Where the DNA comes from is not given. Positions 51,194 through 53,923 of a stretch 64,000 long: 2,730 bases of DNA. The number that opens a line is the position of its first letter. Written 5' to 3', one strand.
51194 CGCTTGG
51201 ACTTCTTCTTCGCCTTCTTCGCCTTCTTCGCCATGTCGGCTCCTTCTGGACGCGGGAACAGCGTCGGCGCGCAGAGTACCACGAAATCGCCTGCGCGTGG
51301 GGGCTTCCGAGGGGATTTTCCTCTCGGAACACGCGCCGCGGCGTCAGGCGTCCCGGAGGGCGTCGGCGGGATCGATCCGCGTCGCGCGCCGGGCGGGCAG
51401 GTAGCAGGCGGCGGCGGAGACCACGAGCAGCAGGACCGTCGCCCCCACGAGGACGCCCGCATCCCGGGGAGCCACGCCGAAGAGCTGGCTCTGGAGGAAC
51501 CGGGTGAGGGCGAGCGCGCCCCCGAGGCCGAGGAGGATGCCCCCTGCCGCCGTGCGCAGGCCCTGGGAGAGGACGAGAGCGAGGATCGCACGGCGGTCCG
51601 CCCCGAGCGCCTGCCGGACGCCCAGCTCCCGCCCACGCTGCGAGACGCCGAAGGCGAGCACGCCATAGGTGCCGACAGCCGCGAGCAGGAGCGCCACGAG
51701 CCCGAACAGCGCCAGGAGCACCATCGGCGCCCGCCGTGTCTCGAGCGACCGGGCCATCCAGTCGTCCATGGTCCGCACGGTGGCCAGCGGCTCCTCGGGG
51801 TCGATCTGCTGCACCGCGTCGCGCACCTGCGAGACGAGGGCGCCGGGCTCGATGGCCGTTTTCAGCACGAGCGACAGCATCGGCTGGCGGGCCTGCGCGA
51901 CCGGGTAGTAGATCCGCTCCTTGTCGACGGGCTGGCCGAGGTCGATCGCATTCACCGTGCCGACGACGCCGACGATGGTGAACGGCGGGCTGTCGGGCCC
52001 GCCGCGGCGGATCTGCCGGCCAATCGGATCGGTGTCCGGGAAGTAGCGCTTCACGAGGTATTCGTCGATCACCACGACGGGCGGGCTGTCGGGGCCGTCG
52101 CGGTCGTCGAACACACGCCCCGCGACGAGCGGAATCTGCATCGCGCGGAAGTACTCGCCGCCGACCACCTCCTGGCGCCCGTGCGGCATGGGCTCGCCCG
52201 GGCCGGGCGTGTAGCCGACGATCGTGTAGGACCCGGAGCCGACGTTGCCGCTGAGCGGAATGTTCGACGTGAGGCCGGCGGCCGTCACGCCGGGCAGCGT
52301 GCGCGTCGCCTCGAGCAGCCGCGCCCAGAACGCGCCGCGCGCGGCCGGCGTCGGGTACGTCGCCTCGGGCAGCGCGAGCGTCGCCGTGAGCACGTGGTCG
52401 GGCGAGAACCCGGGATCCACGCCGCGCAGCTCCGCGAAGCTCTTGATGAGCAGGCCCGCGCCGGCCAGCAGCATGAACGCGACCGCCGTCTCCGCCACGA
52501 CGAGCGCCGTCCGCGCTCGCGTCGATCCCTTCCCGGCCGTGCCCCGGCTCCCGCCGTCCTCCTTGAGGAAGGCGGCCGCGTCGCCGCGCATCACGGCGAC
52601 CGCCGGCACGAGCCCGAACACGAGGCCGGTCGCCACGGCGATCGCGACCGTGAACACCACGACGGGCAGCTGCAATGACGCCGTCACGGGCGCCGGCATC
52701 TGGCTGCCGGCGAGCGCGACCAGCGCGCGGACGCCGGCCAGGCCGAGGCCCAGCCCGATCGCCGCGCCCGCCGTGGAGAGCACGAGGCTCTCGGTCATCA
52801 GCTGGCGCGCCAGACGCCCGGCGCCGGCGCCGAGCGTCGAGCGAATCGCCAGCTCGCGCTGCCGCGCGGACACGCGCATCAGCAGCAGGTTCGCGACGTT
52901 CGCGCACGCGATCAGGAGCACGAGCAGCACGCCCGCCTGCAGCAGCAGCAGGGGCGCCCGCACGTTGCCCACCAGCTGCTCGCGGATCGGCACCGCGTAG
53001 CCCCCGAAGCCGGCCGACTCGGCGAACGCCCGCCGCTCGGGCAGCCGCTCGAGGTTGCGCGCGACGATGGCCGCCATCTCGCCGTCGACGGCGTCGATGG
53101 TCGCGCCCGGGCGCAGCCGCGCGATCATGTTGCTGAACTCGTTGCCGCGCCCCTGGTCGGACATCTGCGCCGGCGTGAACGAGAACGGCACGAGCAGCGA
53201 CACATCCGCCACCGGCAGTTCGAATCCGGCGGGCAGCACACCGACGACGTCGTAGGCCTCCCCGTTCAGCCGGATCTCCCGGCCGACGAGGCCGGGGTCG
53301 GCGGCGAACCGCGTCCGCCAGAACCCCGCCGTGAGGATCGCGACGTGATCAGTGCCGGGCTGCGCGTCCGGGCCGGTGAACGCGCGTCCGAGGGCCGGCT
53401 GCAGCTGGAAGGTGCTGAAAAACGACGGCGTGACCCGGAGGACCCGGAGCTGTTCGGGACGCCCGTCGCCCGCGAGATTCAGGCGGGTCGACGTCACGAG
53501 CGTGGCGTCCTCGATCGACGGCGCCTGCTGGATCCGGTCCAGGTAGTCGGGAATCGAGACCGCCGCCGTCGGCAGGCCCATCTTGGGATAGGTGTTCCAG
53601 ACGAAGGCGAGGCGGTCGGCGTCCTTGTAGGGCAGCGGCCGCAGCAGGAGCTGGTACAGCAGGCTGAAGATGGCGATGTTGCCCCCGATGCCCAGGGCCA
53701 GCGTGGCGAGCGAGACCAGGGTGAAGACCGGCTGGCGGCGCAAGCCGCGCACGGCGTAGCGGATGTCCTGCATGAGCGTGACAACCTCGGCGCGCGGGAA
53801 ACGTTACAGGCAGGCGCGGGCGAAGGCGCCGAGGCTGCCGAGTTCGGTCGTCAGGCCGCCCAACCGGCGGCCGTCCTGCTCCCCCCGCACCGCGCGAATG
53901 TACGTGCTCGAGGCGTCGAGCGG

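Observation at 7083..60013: A family of phase-regular 7-9 nt tandem arrays fills intercistronic spacers and is G-rich on the sense strand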

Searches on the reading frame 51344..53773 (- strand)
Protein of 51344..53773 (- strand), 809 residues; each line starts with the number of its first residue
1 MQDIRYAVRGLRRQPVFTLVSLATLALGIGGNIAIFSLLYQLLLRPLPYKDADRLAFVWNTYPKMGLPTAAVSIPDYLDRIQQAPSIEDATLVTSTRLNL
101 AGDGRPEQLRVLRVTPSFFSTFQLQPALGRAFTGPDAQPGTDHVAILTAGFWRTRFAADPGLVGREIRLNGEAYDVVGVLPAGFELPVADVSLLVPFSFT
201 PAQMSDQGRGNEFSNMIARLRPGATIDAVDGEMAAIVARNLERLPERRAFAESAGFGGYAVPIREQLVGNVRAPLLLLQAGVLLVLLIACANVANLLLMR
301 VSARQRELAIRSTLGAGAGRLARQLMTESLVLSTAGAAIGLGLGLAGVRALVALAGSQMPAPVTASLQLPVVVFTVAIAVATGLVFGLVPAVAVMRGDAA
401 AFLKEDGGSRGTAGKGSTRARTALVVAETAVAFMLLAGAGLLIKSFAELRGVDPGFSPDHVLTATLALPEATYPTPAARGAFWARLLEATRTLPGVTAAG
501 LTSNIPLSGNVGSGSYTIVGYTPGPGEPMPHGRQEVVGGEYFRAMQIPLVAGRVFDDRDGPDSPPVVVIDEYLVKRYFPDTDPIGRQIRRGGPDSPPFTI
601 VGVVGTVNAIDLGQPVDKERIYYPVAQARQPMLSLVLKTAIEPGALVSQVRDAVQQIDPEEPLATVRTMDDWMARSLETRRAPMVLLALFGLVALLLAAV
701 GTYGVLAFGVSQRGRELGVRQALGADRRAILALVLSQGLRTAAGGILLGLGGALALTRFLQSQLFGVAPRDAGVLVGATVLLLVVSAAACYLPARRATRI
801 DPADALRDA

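Call 8: search_protein_families(library=pfam, proteins=[window:51344-53773:-])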
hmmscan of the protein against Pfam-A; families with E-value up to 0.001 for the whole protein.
window:51344-53773:- (809 aa): 2 families
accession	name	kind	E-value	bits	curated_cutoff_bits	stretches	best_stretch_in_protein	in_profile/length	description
PF12704.14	MacB_PCD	-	1.1e-40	140.6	27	2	18-235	1-206/207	MacB-like periplasmic core domain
PF02687.27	FtsX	-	4.6e-26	91.7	25.5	2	689-802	2-120/120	FtsX-like permease C-terminal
